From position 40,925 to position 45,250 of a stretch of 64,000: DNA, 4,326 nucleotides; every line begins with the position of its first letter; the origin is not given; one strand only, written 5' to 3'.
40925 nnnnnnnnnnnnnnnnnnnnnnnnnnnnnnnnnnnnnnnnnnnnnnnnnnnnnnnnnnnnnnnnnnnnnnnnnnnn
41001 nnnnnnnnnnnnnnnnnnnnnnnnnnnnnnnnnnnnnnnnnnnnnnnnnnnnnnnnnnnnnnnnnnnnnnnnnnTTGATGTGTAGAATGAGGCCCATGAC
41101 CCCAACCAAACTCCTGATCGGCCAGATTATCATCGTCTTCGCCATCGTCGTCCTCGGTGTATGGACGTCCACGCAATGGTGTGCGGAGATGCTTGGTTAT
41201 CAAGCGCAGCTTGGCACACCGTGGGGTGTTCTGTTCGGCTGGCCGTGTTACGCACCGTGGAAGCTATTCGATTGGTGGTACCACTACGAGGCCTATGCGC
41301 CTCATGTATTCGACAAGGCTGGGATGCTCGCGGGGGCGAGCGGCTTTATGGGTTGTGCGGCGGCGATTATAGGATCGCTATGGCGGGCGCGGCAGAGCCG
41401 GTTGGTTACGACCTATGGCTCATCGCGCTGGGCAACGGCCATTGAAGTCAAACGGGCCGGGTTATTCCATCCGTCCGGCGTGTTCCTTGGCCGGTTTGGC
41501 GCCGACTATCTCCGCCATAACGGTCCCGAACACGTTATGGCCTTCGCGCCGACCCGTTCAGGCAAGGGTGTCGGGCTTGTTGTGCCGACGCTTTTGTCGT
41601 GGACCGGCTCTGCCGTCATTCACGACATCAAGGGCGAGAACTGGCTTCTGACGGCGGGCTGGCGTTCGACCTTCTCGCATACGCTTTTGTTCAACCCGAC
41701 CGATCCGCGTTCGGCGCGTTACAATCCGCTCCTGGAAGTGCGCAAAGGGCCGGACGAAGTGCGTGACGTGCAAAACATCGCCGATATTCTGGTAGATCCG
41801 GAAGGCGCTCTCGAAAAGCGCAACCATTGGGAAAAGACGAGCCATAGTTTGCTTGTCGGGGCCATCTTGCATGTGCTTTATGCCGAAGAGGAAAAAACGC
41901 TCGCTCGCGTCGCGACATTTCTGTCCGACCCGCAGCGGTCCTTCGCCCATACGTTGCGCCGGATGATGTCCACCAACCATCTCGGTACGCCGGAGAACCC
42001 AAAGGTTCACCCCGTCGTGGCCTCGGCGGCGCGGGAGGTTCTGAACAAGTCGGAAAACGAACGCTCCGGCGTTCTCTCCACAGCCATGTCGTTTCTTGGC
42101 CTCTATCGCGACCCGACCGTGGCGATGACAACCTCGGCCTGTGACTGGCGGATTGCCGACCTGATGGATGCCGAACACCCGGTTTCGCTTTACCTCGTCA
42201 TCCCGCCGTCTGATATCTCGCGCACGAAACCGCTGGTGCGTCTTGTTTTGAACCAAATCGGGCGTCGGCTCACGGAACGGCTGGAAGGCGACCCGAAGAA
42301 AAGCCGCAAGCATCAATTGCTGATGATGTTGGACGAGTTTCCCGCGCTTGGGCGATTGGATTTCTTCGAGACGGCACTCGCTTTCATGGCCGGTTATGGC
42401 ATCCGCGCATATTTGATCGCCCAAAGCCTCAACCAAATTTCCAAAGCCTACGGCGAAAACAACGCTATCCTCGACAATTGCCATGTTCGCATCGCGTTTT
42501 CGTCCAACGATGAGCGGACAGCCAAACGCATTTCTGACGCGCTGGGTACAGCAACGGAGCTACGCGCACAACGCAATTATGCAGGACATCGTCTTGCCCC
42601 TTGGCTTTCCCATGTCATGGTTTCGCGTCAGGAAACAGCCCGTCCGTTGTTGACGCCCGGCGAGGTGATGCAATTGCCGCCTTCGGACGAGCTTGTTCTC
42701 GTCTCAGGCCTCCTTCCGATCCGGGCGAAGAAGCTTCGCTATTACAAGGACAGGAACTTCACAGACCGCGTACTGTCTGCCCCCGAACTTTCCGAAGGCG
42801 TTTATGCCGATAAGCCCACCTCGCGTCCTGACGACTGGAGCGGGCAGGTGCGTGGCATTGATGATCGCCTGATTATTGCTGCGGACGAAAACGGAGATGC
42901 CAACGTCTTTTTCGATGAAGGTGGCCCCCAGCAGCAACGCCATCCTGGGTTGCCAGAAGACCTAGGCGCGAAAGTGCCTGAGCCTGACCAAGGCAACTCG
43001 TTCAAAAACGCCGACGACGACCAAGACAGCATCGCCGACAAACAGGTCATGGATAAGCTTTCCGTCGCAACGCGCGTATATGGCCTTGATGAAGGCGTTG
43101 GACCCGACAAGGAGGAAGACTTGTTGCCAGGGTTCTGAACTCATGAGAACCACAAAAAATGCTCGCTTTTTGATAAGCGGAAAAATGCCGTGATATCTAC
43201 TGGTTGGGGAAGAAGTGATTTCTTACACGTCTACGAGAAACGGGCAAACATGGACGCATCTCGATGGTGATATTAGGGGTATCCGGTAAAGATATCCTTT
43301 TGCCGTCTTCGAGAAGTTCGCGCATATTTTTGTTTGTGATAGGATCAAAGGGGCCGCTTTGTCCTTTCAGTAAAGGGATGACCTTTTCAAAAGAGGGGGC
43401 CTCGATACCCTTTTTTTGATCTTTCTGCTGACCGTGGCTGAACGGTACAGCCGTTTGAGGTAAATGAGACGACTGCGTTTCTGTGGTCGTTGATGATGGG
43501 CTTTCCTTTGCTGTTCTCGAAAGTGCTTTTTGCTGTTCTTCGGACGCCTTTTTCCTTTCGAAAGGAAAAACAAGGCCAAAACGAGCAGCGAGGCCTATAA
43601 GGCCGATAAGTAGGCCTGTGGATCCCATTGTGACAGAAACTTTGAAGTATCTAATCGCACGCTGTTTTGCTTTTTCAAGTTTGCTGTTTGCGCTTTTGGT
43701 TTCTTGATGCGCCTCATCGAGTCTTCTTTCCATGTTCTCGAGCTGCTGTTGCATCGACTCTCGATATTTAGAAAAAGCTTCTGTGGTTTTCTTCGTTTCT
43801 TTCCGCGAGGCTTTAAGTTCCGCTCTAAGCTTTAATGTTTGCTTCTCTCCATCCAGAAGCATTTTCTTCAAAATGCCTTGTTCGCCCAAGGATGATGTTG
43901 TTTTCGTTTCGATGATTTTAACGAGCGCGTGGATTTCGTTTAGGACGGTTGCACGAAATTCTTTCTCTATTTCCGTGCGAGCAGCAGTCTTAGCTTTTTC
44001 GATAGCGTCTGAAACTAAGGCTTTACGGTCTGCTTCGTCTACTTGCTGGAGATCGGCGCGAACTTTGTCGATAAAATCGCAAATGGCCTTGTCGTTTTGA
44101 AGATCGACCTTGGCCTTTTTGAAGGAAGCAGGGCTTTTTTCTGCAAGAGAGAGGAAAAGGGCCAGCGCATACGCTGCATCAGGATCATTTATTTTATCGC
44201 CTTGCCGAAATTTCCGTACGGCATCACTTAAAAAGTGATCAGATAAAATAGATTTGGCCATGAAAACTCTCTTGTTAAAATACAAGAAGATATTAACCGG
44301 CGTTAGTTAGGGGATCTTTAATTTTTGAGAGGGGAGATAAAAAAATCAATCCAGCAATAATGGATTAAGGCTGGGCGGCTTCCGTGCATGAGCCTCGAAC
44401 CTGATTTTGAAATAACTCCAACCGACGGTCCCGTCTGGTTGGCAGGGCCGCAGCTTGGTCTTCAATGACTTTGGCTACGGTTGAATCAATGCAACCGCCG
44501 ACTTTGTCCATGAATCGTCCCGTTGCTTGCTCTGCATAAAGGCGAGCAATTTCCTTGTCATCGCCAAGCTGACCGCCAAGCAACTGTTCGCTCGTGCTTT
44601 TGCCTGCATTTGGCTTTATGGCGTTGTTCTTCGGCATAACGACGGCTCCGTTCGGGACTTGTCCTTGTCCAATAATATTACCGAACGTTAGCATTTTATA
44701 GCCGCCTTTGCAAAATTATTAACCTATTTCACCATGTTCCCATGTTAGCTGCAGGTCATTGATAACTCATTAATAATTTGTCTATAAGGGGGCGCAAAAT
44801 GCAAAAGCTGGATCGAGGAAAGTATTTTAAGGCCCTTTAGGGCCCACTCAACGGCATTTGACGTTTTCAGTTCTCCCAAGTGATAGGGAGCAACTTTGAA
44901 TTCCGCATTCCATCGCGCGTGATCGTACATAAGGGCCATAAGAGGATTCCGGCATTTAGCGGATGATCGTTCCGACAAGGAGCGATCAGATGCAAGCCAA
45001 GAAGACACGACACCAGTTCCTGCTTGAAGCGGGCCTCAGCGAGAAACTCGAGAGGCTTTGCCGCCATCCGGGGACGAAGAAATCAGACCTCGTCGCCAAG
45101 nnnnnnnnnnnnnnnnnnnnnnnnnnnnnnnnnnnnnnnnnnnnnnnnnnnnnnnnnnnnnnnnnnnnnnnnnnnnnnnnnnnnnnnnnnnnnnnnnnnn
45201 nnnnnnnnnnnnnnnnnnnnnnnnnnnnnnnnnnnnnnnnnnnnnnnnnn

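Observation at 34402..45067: Two paralogous AT-rich gene modules inserted at different points of the ICE backbone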

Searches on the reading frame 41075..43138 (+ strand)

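Call 115: search_protein_families(library=pfam, proteins=[window:41075-43138:+], max_evalue=0.00001)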
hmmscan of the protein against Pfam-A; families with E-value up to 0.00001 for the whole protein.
window:41075-43138:+ (687 aa): 3 families
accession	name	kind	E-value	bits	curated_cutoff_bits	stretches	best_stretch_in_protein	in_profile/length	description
PF02534.20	T4SS-DNA_transf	-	4.7e-104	349.3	20.1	1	142-567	35-456/468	Type IV secretory system Conjugative DNA transfer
PF10412.15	TrwB_AAD_bind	-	9.4e-30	104.2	20.5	1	178-549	44-381/387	Type IV secretion-system coupling protein DNA-binding domain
PF12696.13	TraG-D_C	-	1.8e-29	102.7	22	1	415-535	2-125/126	TraM recognition site of TraD and TraG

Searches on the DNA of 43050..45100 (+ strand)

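Call 8: search_dna_similar(query=window:43100-45100:+, collection=plasmids, mode=distant)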
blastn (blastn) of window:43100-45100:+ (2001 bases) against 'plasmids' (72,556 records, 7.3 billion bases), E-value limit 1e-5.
No match.

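Call 75: search_rna_families(source=window, start=43050, end=45050, threshold=evalue, max_evalue=1)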
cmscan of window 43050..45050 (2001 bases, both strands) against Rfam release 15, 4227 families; matches with E-value up to 1: 1.
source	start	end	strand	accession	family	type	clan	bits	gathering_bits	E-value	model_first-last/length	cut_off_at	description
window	43480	43596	+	RF02042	HOTTIP_3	Gene; lncRNA;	-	11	50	0.79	1-353/353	no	HOXA transcript at the distal tip, conserved region 3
